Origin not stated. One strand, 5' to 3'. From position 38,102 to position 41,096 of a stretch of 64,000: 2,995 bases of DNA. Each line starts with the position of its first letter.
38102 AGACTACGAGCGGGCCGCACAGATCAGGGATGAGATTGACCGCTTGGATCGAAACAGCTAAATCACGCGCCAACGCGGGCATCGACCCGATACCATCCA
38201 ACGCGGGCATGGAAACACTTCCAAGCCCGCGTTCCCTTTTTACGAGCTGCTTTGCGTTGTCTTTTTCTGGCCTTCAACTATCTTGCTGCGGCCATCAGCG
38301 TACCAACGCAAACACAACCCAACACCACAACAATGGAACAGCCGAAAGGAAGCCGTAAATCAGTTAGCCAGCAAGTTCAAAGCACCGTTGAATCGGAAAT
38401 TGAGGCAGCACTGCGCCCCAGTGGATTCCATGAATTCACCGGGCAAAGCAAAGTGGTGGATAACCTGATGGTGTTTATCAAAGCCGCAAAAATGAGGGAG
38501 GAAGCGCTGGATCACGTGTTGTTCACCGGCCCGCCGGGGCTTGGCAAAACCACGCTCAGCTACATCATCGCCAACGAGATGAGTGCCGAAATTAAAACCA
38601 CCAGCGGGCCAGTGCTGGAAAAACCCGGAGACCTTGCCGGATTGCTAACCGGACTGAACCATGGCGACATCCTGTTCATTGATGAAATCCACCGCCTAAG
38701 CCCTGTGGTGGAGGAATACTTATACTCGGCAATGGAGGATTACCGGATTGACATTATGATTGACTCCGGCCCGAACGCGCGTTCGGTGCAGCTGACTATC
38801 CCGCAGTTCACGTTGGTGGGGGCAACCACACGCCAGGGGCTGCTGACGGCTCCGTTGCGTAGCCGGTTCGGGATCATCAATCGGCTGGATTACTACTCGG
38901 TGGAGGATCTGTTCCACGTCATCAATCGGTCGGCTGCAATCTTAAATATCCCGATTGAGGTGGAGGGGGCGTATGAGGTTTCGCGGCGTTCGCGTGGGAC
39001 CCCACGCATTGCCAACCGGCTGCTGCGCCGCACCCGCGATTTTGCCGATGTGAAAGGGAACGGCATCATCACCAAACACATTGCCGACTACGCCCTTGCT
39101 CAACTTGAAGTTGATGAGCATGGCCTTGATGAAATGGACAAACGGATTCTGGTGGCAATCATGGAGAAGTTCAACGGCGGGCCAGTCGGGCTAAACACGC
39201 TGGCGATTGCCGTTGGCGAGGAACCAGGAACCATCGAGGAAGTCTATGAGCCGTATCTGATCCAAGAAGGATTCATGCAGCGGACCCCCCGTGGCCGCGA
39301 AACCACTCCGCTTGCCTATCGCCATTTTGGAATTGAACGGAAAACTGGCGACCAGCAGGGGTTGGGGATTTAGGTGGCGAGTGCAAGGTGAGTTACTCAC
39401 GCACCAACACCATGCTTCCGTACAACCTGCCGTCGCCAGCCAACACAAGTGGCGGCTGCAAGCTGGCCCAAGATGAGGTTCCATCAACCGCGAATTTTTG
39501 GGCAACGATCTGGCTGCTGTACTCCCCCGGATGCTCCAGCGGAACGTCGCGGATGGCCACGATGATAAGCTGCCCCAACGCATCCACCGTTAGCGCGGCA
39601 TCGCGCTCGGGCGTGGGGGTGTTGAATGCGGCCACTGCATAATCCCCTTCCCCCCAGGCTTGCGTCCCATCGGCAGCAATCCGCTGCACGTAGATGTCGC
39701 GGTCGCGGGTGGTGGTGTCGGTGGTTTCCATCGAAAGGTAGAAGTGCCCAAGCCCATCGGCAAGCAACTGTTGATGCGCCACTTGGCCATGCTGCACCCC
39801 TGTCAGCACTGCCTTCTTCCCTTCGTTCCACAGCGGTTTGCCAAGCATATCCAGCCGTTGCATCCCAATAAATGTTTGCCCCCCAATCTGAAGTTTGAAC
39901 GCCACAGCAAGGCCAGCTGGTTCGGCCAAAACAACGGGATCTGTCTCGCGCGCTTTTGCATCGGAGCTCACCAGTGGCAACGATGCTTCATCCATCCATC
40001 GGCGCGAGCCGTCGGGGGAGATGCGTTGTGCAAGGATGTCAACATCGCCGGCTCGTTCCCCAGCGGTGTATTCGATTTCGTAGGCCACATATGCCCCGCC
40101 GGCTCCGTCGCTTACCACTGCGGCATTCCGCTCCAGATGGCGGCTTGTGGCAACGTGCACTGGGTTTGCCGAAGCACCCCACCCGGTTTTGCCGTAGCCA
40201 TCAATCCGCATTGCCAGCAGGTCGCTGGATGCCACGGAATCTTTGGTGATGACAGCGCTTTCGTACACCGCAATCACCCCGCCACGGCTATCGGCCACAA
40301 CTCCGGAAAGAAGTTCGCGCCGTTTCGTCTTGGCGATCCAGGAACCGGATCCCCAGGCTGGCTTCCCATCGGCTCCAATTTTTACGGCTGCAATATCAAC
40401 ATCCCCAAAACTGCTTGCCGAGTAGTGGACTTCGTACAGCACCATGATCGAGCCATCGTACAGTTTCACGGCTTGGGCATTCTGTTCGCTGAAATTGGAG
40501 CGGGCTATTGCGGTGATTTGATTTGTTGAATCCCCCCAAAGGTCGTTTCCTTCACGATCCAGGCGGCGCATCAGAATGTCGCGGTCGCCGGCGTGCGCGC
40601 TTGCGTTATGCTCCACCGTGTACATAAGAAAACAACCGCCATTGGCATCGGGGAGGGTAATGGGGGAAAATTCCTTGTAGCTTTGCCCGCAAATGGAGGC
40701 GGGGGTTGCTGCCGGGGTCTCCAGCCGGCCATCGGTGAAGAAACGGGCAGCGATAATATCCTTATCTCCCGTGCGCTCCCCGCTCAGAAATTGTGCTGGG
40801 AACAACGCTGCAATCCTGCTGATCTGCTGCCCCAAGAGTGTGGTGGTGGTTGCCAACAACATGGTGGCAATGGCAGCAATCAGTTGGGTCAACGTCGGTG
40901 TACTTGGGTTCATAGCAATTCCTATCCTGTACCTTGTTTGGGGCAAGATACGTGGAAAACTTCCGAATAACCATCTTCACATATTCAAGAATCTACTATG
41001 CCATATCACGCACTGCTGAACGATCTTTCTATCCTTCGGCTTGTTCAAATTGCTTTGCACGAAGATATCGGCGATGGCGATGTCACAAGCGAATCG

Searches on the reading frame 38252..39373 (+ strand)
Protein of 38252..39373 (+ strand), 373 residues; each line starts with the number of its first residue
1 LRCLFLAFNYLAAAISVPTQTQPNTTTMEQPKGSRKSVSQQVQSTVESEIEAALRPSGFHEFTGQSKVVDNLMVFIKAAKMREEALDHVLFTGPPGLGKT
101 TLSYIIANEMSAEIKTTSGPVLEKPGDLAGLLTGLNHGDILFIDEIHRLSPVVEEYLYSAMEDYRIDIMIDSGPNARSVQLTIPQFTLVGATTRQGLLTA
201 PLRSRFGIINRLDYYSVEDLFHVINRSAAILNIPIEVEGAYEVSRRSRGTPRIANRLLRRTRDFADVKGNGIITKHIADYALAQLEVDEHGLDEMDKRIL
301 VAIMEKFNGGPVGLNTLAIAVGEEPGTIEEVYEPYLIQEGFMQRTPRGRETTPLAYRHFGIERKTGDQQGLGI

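Call 46: search_protein_families(library=ncbifam, proteins=[window:38252-39373:+], max_evalue=0.00001)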
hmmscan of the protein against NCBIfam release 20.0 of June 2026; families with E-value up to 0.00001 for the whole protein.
window:38252-39373:+ (373 aa): 13 families
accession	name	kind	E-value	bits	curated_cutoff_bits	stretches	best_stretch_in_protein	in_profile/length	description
NF000868.0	PRK00080.1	equivalog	7.3e-152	505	282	1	40-363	5-328/330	Holliday junction branch migration DNA helicase RuvB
TIGR00635.1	ruvB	equivalog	8.7e-139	461.8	299.05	1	59-360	3-304/305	Holliday junction branch migration DNA helicase RuvB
TIGR02903.1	spore_lon_C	equivalog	4.7e-12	45.2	678.8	0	44-110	138-199/615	Lon family ATP-dependent protease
NF009881.0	PRK13341.1-2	equivalog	1.3e-09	36.6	651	1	41-150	9-122/736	AAA family ATPase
TIGR02902.1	spore_lonB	equivalog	3.2e-09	35.9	723.3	0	136-240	174-288/531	ATP-dependent protease LonB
NF009883.0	PRK13341.1-4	equivalog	1.1e-08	33.5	668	1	50-155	21-130/729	AAA family ATPase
NF001679.0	PRK00440.1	equivalog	1.8e-08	33.8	303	1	54-112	12-65/322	replication factor C small subunit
NF003230.0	PRK04195.1-6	equivalog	3.7e-08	32.5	441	1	54-113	8-66/494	replication factor C large subunit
TIGR02397.1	dnaX_nterm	equivalog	4.6e-08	32.7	250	1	54-117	8-67/355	DNA polymerase III subunit gamma/tau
NF003233.0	PRK04195.2-3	equivalog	2.2e-06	26.8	471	1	54-115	7-67/504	replication factor C large subunit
NF009882.0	PRK13341.1-3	equivalog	4.3e-06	25.1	1197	1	50-163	20-137/734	AAA family ATPase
NF009880.0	PRK13341.1-1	equivalog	4.4e-06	25.3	891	1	44-252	2-194/599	AAA family ATPase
NF003229.0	PRK04195.1-5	equivalog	7.4e-06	24.9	280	0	55-114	12-72/413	replication factor C large subunit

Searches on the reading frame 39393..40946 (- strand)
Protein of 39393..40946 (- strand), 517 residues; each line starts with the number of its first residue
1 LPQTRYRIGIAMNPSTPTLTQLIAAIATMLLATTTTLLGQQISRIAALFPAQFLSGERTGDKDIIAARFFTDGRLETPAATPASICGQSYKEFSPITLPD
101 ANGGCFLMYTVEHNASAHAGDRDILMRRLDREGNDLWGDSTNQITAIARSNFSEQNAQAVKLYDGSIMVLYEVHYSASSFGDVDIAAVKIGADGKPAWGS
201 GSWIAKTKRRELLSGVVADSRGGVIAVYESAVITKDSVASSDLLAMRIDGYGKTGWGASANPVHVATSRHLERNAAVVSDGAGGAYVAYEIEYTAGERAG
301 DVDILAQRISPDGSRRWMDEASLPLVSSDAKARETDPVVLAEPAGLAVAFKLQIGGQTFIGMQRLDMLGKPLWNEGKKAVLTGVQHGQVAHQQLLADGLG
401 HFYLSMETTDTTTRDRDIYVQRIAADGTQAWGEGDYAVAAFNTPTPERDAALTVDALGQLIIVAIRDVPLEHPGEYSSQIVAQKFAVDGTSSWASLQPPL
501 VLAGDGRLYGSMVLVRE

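Call 50: search_protein_families(library=pfam, proteins=[window:39393-40946:-], max_evalue=0.001)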
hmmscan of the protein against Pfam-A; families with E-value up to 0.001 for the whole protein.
window:39393-40946:- (517 aa): 0 families

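Call 83: search_protein_families(library=ncbifam, proteins=[window:39393-40946:-], max_evalue=0.001)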
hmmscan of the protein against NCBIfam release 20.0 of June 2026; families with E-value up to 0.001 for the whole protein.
window:39393-40946:- (517 aa): 1 family
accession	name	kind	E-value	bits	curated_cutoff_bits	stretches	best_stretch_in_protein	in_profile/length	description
NF047494.1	Lepto_SBBP_lipo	equivalog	2.2e-08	33.2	400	0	117-259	98-237/466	SBBP repeat beta-propeller lipoprotein, LipL53 family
